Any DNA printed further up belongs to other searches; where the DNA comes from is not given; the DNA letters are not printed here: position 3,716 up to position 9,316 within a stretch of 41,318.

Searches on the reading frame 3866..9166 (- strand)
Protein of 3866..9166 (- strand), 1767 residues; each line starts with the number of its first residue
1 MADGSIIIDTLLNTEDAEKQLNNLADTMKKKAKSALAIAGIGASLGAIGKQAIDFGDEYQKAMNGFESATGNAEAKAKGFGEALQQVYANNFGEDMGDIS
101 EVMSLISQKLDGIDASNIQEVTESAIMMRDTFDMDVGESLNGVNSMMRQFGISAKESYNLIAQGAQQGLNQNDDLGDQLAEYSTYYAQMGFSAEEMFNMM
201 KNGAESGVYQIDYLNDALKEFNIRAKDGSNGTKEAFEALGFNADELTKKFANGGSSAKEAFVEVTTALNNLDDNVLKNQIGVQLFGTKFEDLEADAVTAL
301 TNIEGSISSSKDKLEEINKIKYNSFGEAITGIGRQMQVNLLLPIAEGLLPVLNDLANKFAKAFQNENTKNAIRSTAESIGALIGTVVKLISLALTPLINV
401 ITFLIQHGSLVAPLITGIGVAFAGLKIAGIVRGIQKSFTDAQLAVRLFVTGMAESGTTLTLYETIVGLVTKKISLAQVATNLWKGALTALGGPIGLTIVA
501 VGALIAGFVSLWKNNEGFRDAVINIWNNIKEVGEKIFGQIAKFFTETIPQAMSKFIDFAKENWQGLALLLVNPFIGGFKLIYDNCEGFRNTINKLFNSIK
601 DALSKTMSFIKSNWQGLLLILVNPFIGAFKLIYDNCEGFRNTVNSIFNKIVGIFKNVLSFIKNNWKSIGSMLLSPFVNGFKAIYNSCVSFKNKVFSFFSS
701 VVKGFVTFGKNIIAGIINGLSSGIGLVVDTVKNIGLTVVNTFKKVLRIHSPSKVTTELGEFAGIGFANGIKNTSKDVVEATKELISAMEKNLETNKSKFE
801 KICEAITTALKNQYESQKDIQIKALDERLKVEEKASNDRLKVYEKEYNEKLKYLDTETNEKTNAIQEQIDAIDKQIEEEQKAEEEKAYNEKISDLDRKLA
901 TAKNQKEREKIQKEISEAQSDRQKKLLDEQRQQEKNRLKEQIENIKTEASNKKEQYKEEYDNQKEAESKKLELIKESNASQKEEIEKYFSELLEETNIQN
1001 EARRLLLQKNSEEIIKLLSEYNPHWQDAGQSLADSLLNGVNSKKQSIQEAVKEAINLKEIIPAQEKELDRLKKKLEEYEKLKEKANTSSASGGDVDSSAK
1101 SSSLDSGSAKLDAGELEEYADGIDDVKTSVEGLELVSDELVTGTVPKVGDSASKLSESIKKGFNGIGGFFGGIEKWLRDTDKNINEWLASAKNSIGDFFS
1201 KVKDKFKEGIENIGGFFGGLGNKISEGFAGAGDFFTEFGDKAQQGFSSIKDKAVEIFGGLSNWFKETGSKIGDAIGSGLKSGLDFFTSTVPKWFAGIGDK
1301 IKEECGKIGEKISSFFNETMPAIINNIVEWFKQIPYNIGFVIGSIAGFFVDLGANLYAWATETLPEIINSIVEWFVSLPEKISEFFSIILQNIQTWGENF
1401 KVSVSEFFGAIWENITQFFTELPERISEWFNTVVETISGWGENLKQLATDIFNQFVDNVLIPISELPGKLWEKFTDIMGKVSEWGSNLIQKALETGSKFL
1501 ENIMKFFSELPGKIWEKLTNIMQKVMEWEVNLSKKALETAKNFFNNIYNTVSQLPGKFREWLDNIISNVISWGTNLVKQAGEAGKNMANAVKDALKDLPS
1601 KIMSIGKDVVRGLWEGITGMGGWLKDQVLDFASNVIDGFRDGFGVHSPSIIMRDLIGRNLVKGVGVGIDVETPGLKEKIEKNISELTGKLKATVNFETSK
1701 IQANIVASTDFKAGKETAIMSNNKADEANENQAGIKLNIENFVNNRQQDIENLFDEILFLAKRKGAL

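Call 82: search_protein_families(library=pfam, proteins=[window:3866-9166:-], max_evalue=0.001)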
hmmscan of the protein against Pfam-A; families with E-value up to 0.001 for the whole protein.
window:3866-9166:- (1767 aa): 1 family
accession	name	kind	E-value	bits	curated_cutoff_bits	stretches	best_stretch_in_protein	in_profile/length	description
PF10145.14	PhageMin_Tail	-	9.3e-26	91.4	33.2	1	89-286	4-201/201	Phage-related minor tail protein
